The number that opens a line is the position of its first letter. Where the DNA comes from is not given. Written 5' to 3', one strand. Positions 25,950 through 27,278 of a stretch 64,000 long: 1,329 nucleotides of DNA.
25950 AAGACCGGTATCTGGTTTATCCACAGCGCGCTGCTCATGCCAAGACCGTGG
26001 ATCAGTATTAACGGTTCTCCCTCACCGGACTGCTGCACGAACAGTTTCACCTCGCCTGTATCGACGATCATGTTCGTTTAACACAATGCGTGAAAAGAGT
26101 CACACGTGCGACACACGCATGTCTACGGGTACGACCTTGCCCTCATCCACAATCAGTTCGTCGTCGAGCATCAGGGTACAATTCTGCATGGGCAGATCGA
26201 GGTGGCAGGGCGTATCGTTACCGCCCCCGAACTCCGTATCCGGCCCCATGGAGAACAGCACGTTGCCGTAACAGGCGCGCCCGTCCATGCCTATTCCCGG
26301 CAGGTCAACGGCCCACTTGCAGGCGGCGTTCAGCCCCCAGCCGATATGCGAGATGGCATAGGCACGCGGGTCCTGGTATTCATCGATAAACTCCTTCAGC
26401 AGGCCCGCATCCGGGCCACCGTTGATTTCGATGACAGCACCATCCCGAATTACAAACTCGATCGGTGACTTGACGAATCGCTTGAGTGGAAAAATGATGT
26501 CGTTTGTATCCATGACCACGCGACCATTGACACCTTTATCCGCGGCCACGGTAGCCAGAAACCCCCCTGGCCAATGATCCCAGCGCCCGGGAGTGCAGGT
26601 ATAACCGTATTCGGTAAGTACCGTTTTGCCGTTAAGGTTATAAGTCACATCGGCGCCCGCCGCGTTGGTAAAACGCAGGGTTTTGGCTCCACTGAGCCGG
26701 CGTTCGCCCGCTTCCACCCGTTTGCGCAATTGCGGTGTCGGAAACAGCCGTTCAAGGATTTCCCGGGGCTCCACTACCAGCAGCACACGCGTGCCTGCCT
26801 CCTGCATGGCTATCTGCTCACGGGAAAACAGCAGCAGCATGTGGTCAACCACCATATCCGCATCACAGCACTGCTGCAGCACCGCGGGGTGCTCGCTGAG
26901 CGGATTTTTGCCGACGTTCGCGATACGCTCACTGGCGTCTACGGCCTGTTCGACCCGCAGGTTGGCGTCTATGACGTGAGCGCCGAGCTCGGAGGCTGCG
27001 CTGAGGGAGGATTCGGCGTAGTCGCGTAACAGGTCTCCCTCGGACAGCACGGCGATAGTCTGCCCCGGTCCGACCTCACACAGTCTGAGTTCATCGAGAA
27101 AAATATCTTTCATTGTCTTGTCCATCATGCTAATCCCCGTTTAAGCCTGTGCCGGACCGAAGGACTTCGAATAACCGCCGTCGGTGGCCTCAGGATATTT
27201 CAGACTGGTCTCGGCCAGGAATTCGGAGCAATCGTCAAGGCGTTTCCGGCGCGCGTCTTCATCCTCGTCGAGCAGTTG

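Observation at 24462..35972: Non-canonical pyridine-ring catabolic cluster: Mo hydroxylase + two orphan Rieske oxygenases + NicX/NicD/maleate-isomerase lower pathway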

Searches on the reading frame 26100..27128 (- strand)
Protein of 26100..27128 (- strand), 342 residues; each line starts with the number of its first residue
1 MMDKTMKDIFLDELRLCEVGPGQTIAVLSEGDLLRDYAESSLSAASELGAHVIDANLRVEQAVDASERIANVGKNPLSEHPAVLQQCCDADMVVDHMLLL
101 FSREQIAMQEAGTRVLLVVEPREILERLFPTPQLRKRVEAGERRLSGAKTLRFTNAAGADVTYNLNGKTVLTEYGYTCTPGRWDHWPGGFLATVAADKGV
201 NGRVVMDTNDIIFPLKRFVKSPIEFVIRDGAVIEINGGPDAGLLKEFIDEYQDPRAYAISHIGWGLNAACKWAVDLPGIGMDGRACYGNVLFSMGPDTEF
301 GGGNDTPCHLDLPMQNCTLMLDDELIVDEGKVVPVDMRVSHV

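Call 3: search_protein_families(library=pfam, proteins=[window:26100-27128:-])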
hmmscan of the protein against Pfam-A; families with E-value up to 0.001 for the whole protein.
window:26100-27128:- (342 aa): 0 families

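Call 5: search_protein_families(library=ncbifam, proteins=[window:26100-27128:-], max_evalue=0.001)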
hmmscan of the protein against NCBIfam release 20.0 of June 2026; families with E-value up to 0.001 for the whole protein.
window:26100-27128:- (342 aa): 0 families

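Call 6: search_solved_structures(query=window:26100-27128:-, max_evalue=1, show_alignments=2)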
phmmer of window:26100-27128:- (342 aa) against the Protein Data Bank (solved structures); distinct sequences matched with E-value up to 1: 1.
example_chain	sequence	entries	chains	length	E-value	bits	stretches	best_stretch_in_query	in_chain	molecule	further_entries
7cn3_A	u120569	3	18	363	2e-70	240.7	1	8-334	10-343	2,5-dihydroxypyridine 5,6-dioxygenase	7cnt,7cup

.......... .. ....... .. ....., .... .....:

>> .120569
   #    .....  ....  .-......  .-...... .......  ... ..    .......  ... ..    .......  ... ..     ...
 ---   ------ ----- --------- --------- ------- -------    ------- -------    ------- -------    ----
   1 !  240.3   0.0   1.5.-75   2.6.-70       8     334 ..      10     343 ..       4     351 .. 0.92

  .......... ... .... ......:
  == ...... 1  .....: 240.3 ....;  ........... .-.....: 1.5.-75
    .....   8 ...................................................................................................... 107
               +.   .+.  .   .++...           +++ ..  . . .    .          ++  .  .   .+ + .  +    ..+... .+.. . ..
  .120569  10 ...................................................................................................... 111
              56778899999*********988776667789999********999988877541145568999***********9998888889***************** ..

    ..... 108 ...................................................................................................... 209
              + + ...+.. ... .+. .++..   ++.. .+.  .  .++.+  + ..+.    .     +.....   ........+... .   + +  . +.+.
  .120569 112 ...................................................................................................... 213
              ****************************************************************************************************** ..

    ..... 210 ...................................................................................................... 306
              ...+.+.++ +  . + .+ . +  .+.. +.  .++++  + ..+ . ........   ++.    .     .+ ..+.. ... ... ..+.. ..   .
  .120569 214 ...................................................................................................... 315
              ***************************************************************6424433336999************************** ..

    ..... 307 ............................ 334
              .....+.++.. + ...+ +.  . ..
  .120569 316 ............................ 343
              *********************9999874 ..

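Call 7: find_encoding_contigs(protein=window:26100-27128:-, flank=10000, max_places=6)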
Protein window:26100-27128:- (342 aa): no gene with exactly this product is on record in the collection.

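Call 14: find_related_loci(query=window:26100-27128:-, collection=genome_contigs, flank=10000)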
Query window:26100-27128:- (342 aa) in genome_contigs; peptide patterns used: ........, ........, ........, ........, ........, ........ (x = any residue, [..] = any of these).
140 stretches matched a pattern; 112 encode a relative of the query (tblastn E <= 1e-3); the best 80 are kept; 80 distinct loci.
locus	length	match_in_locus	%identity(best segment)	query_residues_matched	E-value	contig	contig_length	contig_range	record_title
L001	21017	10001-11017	92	1-339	0e+0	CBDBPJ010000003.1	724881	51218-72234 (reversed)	MAG: Gammaproteobacteria bacterium isolate bb6b15c1-335f-4c8a-84a7-a05bc1b1d3fd genome assembly, contig: contig_3, whole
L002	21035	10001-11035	90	1-342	0e+0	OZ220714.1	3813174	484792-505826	MAG: Gammaproteobacteria bacterium isolate 1a8f7f40-8cb6-4f94-a6e0-ecd99667d799 genome assembly, chromosome: 1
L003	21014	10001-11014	92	2-339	0e+0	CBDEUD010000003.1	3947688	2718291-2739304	MAG: Gammaproteobacteria bacterium isolate 6e6111ba-c27c-4040-81f0-885b4b8a4f34 genome assembly, contig: contig_3, whole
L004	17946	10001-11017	91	1-339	0e+0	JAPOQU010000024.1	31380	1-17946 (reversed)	MAG: Gammaproteobacteria bacterium isolate APA_bin_93 c_000000142415, whole genome shotgun sequence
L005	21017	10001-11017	91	1-339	0e+0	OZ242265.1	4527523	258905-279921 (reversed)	MAG: Gammaproteobacteria bacterium isolate e770b403-878d-4ab6-9ba2-f911db374a53 genome assembly, chromosome: 1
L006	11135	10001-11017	91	1-339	0e+0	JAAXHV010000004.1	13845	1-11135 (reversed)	MAG: Gammaproteobacteria bacterium isolate Plut_88898 unfiltered_Plut_88898_genomic_contig_249310, whole genome shotgun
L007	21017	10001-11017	89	1-339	0e+0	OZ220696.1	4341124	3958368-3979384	MAG: Gammaproteobacteria bacterium isolate 0e11e2d6-1b48-4829-982c-b9eef2b3ec67 genome assembly, chromosome: 1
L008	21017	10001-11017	90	1-339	0e+0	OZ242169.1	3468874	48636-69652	MAG: Gammaproteobacteria bacterium isolate ff4940f8-66a3-454c-92a4-cb6e2abc23bc genome assembly, chromosome: 1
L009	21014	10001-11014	91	1-338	0e+0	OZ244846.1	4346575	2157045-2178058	MAG: Gammaproteobacteria bacterium isolate c4b6e239-c71f-4241-b0b0-6ad111843a63 genome assembly, chromosome: 1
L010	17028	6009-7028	78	1-340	0e+0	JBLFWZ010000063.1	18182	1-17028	MAG: Gammaproteobacteria bacterium isolate 3300053785_116 Ga0535658_0007297, whole genome shotgun sequence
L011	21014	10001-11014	78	2-339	0e+0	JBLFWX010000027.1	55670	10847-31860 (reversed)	MAG: Gammaproteobacteria bacterium isolate 3300053785_120 Ga0535658_0000692, whole genome shotgun sequence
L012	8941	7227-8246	76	1-340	0e+0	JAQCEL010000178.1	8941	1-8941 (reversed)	MAG: Proteobacteria bacterium isolate casp40-mb.114 NODE_18268_length_8941_cov_0.069781, whole genome shotgun sequence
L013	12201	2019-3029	76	4-340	2e-179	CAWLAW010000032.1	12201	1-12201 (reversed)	MAG: Gammaproteobacteria bacterium isolate CB4_SCM.67 genome assembly, contig: Ga0302127_10002041, whole genome shotgun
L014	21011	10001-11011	77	2-338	1e-178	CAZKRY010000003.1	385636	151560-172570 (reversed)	MAG TPA_asm: uncultured Klebsiella sp. isolate SRP237561_co1_356 genome assembly, contig: NODE_11_length_385636_cov_15.9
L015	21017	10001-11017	77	2-340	2e-177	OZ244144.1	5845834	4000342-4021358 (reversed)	MAG: Gammaproteobacteria bacterium isolate 5c633af5-84de-4cc7-8157-d45a81a42ed4 genome assembly, chromosome: 1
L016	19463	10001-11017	76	2-340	3e-177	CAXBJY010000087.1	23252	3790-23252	MAG TPA_asm: uncultured Gammaproteobacteria bacterium isolate ERR2762122_concoct_79 genome assembly, contig: ERZ3421826.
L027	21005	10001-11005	68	3-338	6e-154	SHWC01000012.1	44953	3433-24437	MAG: Alphaproteobacteria bacterium isolate Baikal-deep-G55 BACOMB-C3395, whole genome shotgun sequence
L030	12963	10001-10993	67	9-339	2e-153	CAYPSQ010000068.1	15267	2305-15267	MAG TPA_asm: uncultured Rhizobiaceae bacterium isolate SRP092796_co5_268 genome assembly, contig: NODE_5627_length_15267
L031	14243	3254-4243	67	9-338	1e-153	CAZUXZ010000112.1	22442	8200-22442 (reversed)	MAG TPA_asm: uncultured Rhizobiaceae bacterium isolate SRP092796_co1_574 genome assembly, contig: k141_5510033, whole ge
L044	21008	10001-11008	67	3-339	4e-151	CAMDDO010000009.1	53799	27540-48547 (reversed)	MAG: Rhizobium sp. Q54 isolate MaH-04nov19-276 genome assembly, contig: MaH-04nov19-C1203, whole genome shotgun sequence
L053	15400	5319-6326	65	4-338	5e-144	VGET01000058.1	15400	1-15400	MAG: Alphaproteobacteria bacterium isolate K_Offshore_80m_m2_187 K_Offshore_80m_m2_187_Ga0194132_10007974, whole genome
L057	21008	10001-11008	63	3-338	3e-142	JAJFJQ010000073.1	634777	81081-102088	MAG: Gammaproteobacteria bacterium isolate OFTM106 OFTM106_72, whole genome shotgun sequence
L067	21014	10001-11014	56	4-338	6e-127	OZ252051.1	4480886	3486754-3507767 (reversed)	MAG: uncultured Candidatus Binatia bacterium isolate b4184f84-54dd-4777-b1f7-7d436cdf621f genome assembly, chromosome: 1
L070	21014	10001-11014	56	4-338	1e-126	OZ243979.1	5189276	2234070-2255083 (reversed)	MAG: uncultured Candidatus Binatia bacterium isolate 1ea5a42d-c5b0-4d9d-a207-f079449ea76f genome assembly, chromosome: 1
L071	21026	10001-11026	55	4-342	2e-126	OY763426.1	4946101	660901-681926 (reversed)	MAG: Candidatus Binatia bacterium isolate bff738c7-9683-4f94-b287-c2cb1e0b670a genome assembly, chromosome: 1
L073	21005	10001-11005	57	6-338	3e-126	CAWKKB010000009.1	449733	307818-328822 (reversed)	MAG: uncultured delta proteobacterium isolate MFD00731.bin.2.133 genome assembly, contig: contig_697, whole genome shotg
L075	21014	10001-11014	56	4-338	4e-126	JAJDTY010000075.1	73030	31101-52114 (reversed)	MAG: Candidatus Binatia bacterium isolate jk18x1bzbins.55 k141_1053463, whole genome shotgun sequence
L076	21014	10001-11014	56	4-338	5e-126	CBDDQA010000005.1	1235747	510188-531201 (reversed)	MAG: uncultured Candidatus Binatia bacterium isolate 6ae7d3f7-6f3a-412e-99ff-c928d72fc6b4 genome assembly, contig: conti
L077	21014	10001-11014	56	4-338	7e-126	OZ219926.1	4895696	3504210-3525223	MAG: Thermodesulfobacteriota bacterium isolate 21442c6b-cc68-4f82-8039-a5361455a999 genome assembly, chromosome: 3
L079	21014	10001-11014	56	4-338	1e-125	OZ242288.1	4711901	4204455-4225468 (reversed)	MAG: uncultured Candidatus Binatia bacterium isolate 92a940bf-e797-4da1-8ec4-eab1d584ba41 genome assembly, chromosome: 1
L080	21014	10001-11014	56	4-338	1e-125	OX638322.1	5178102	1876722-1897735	MAG: Candidatus Binatia bacterium isolate fc306077-a6e0-4751-8727-9b45b52cfb09 genome assembly, chromosome: 1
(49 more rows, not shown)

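Call 27: search_protein_families(library=pfam, proteins=[L067:5133-6212:-, L070:5019-6242:-, L071:2159-3097:-, L076:3901-4479:+, L076:12605-13072:+, L075:17322-18362:+, L079:15379-16596:-, L077:16675-17598:+, L080:18320-19075:+, L076:18211-19020:+])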
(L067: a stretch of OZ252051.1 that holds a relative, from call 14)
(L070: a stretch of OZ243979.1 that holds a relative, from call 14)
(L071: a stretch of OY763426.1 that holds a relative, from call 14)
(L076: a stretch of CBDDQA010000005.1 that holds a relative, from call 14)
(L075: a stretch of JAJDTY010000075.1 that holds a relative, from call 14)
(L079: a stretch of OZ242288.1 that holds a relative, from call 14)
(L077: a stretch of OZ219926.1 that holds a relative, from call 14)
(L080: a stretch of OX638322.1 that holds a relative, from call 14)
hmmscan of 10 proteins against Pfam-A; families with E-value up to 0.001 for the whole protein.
L067:5133-6212:- (359 aa): 1 family
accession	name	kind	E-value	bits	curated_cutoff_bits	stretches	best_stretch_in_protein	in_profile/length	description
PF00296.26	Bac_luciferase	-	2.1e-44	152.6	27.9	1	15-333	27-313/314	Luciferase-like monooxygenase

L070:5019-6242:- (407 aa): 1 family
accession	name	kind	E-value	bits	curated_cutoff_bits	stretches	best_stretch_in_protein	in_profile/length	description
PF01566.24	Nramp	-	1.7e-81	274.5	29.8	1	23-376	1-356/357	Natural resistance-associated macrophage protein-like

L071:2159-3097:- (312 aa): 2 families
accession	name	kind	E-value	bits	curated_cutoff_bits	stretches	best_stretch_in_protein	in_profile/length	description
PF20628.3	Dyp_perox_C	-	8.4e-54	182.2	20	1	143-305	1-165/166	Dyp-type peroxidase, C-terminal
PF04261.18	Dyp_perox_N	-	1.2e-21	77.7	20.4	1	9-140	1-146/146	Dyp-type peroxidase, N-terminal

L076:3901-4479:+ (192 aa): 2 families
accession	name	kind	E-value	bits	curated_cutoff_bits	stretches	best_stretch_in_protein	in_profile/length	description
PF12850.12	Metallophos_2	-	2.4e-26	93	27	1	1-153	1-151/154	Calcineurin-like phosphoesterase superfamily domain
PF00149.33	Metallophos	-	2.8e-09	38.1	21.5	1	1-76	1-80/191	Calcineurin-like phosphoesterase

L076:12605-13072:+ (155 aa): 3 families
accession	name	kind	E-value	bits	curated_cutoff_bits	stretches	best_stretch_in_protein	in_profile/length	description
PF00903.31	Glyoxalase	-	4.3e-14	53.4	20.6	1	11-129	1-121/121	Glyoxalase/Bleomycin resistance protein/Dioxygenase superfamily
PF13669.12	Glyoxalase_4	-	4.4e-07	30.6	27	1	13-106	1-99/109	Glyoxalase/Bleomycin resistance protein/Dioxygenase superfamily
PF22677.2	Ble-like_N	-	0.00038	20.6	24.5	1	14-45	4-34/41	Bleomycin resistance protein-like N-terminal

L075:17322-18362:+ (346 aa): 1 family
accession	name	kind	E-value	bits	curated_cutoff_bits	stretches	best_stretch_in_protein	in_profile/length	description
PF00296.26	Bac_luciferase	-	3.9e-60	204.3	27.9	1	1-305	1-305/314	Luciferase-like monooxygenase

L079:15379-16596:- (405 aa): 1 family
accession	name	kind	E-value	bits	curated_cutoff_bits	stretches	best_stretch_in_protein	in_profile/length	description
PF04909.20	Amidohydro_2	-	3.2e-28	99.8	26.4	1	33-404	1-289/289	Amidohydrolase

L077:16675-17598:+ (307 aa): 4 families
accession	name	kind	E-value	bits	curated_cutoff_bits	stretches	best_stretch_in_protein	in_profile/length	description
PF12727.12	PBP_like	-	1.2e-55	188.1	27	1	100-280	9-192/193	PBP superfamily domain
PF12728.13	HTH_17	-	1.6e-13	51.1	27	1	5-55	1-51/51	Helix-turn-helix domain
PF03466.25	LysR_substrate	-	5.6e-08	32.9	28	1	147-211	66-132/209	LysR substrate binding domain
PF12974.12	Phosphonate-bd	-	5.1e-06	26.5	27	1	162-244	88-167/242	ABC transporter, phosphonate, periplasmic substrate-binding protein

L080:18320-19075:+ (251 aa): 0 families

L076:18211-19020:+ (269 aa): 4 families
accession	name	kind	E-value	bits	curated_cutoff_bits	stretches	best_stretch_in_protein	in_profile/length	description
PF00005.33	ABC_tran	-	3.2e-32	112.4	25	1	56-193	3-136/137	ABC transporter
PF13304.12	AAA_21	-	9.5e-16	59.2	27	1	149-225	221-300/304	AAA domain, putative AbiEii toxin, Type IV TA system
PF02463.25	SMC_N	-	4.7e-05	23.3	40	0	144-231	121-205/220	RecF/RecN/SMC N terminal domain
PF13401.12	AAA_22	-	0.00032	21.5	27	1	67-223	8-123/130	AAA domain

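Call 28: search_protein_families(library=pfam, proteins=[L015:7930-8631:+, L011:11872-12411:-, L013:4575-5624:-, L010:9689-10372:-, L010:11316-12113:-, L073:17036-18361:+, L016:2-1426:+, L016:1446-2339:+, L014:2622-3755:+, L012:42-800:-])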
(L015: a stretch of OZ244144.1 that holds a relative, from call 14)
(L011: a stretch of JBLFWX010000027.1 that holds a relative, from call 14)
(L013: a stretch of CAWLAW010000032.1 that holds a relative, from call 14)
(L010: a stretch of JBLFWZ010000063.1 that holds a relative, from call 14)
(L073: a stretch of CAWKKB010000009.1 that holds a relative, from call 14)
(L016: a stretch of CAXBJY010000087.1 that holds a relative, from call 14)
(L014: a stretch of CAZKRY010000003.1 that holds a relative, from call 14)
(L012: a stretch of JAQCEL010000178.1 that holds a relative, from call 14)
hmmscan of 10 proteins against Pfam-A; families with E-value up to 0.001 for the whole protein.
L015:7930-8631:+ (233 aa): 2 families
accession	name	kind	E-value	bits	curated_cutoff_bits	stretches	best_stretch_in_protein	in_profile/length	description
PF17939.6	TetR_C_30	-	4.3e-33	114.5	26.3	1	107-220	1-115/115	Tetracyclin repressor-like, C-terminal domain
PF00440.29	TetR_N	-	3.1e-16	59.3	24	1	27-73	1-47/47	Bacterial regulatory proteins, tetR family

L011:11872-12411:- (179 aa): 1 family
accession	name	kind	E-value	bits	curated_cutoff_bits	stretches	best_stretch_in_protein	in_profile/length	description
PF13577.12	SnoaL_4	-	1.3e-21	77.3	24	1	14-147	1-125/126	SnoaL-like domain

L013:4575-5624:- (349 aa): 1 family
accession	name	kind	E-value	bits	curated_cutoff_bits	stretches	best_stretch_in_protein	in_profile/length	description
PF00561.26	Abhydrolase_1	-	7.8e-10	39.3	25.8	1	68-195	16-128/245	alpha/beta hydrolase fold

L010:9689-10372:- (227 aa): 2 families
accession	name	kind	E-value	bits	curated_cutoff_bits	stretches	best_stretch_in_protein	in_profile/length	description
PF13561.12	adh_short_C2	-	1.1e-32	114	27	1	47-224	61-235/236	Enoyl-(Acyl carrier protein) reductase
PF00106.31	adh_short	-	1.4e-22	80.6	26.6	1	35-164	51-183/195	short chain dehydrogenase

L010:11316-12113:- (265 aa): 0 families

L073:17036-18361:+ (441 aa): 1 family
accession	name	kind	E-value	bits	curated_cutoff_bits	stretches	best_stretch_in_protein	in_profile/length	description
PF00296.26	Bac_luciferase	-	4e-45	155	27.9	1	39-391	22-312/314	Luciferase-like monooxygenase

L016:2-1426:+ (474 aa): 2 families
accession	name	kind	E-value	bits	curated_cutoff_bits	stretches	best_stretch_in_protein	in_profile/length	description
PF20256.3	MoCoBD_2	-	3e-81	273.4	27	1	118-407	1-283/283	Molybdopterin cofactor-binding domain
PF02738.23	MoCoBD_1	-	1.3e-16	60.9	27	1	2-91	158-244/244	Molybdopterin cofactor-binding domain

L016:1446-2339:+ (297 aa): 9 families
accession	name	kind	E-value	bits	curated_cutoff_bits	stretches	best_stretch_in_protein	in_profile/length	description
PF07728.20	AAA_5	-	2.1e-09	37.9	22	1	36-187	1-139/139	AAA domain (dynein-related subfamily)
PF07726.17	AAA_3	-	1.1e-07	32.2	27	0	37-71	2-36/131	ATPase family associated with various cellular activities (AAA)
PF00004.35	AAA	-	8.9e-07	29.9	21.2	1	37-187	1-123/131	ATPase family associated with various cellular activities (AAA)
PF13191.12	AAA_16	-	6.2e-06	27.3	32.6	1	35-149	25-156/167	AAA ATPase domain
PF07724.20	AAA_2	-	3.2e-05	24.5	27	1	37-180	6-130/166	AAA domain (Cdc48 subfamily)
PF00158.32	Sigma54_activat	-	5.8e-05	23.3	20.2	0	31-61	19-52/168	Sigma-54 interaction domain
PF05729.18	NACHT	-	0.00011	22.6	26.7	0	36-56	2-22/167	NACHT domain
PF13401.12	AAA_22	-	0.00027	21.7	27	1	36-144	7-104/130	AAA domain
PF14532.12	Sigma54_activ_2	-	0.00031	21.4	25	0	22-67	9-54/138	Sigma-54 interaction domain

L014:2622-3755:+ (377 aa): 1 family
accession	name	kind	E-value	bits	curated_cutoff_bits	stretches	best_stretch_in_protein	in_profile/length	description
PF05762.20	VWA_CoxE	-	4.1e-49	167.4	26.4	1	161-367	12-221/222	VWA domain containing CoxE-like protein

L012:42-800:- (252 aa): 5 families
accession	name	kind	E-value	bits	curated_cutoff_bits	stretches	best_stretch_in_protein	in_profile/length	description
PF08241.18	Methyltransf_11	-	1.5e-15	58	21.2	1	42-129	2-94/95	Methyltransferase domain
PF13649.12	Methyltransf_25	-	2.7e-12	47.6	27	1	40-126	1-97/97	Methyltransferase domain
PF13847.12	Methyltransf_31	-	2e-05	24.7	27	1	36-134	3-113/145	Methyltransferase domain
PF01209.24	Ubie_methyltran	-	3.2e-05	23.8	20.1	1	66-132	80-153/233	ubiE/COQ5 methyltransferase family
PF08242.18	Methyltransf_12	-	8.7e-05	23.6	30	1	43-128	3-98/98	Methyltransferase domain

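Call 55: search_protein_families(library=pfam, proteins=[L008:13458-14399:-, L004:15089-16033:-, L005:16026-17750:-, L005:17816-19246:-, L001:19339-19815:-, L003:19860-20996:-, L006:61-624:+], max_evalue=0.01)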
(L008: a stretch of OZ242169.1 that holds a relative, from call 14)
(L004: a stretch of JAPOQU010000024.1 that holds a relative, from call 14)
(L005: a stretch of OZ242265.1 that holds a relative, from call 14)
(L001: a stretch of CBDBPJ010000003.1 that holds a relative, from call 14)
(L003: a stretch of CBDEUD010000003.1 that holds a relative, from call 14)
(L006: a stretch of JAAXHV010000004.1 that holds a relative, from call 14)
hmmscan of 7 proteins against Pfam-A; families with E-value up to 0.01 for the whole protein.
L008:13458-14399:- (313 aa): 3 families
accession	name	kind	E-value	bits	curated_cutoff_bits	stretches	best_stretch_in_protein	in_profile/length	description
PF00294.29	PfkB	-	2.3e-64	218.1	25.8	1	10-303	2-302/302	pfkB family carbohydrate kinase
PF08543.17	Phos_pyr_kin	-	2.3e-09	37.5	27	1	161-286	97-227/246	Phosphomethylpyrimidine kinase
PF01256.23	Carb_kinase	-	0.00038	20.5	27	1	198-284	131-213/242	NAD(P)H-hydrate dehydratase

L004:15089-16033:- (314 aa): 5 families
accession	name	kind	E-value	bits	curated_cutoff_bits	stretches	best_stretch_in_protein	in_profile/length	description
PF01715.23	IPPT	-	1.8e-86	290.2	23.6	1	39-283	2-243/243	IPP transferase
PF01745.22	IPT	-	1.6e-06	28.2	20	1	5-57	3-55/233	Isopentenyl transferase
PF13671.12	AAA_33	-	3.7e-05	24.5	27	1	5-38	1-34/143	AAA domain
PF13238.12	AAA_18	-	0.00047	21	29.4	1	6-69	1-66/128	AAA domain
PF13191.12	AAA_16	-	0.0085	17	32.6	0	5-114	26-104/167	AAA ATPase domain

L005:16026-17750:- (574 aa): 4 families
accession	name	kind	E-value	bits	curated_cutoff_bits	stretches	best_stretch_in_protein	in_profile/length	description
PF01119.25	DNA_mis_repair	-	1.2e-39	135.1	26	1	214-330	2-118/119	DNA mismatch repair protein, C-terminal domain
PF08676.16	MutL_C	-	4.2e-20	72.3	25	1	398-523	5-132/142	MutL C terminal dimerisation domain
PF13589.12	HATPase_c_3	-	1.5e-14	54.6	25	1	27-130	4-107/137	Histidine kinase-, DNA gyrase B-, and HSP90-like ATPase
PF02518.31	HATPase_c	-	6e-09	36.8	26.4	1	25-80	5-63/111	Histidine kinase-, DNA gyrase B-, and HSP90-like ATPase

L005:17816-19246:- (476 aa): 3 families
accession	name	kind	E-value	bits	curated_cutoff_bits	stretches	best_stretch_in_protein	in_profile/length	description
PF01520.23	Amidase_3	-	2.9e-50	171.2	27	1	151-366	1-173/174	N-acetylmuramoyl-L-alanine amidase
PF11741.13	AMIN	-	2.8e-13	50.2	20.5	1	28-127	1-101/101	AMIN domain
PF01476.26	LysM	-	4.2e-06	27.1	20.9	1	384-417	1-34/43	LysM domain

L001:19339-19815:- (158 aa): 1 family
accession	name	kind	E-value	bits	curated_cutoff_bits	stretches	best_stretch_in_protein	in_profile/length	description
PF02367.23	TsaE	-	3.2e-38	131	26.6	1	6-129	2-126/128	Threonylcarbamoyl adenosine biosynthesis protein TsaE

L003:19860-20996:- (378 aa): 2 families
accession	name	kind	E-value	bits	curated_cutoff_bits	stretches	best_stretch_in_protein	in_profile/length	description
PF01256.23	Carb_kinase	-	1.8e-64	218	27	1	134-369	1-238/242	NAD(P)H-hydrate dehydratase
PF03853.21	YjeF_N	-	2.4e-21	76.9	24.9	1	5-75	99-169/169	YjeF-related protein N-terminus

L006:61-624:+ (187 aa): 0 families
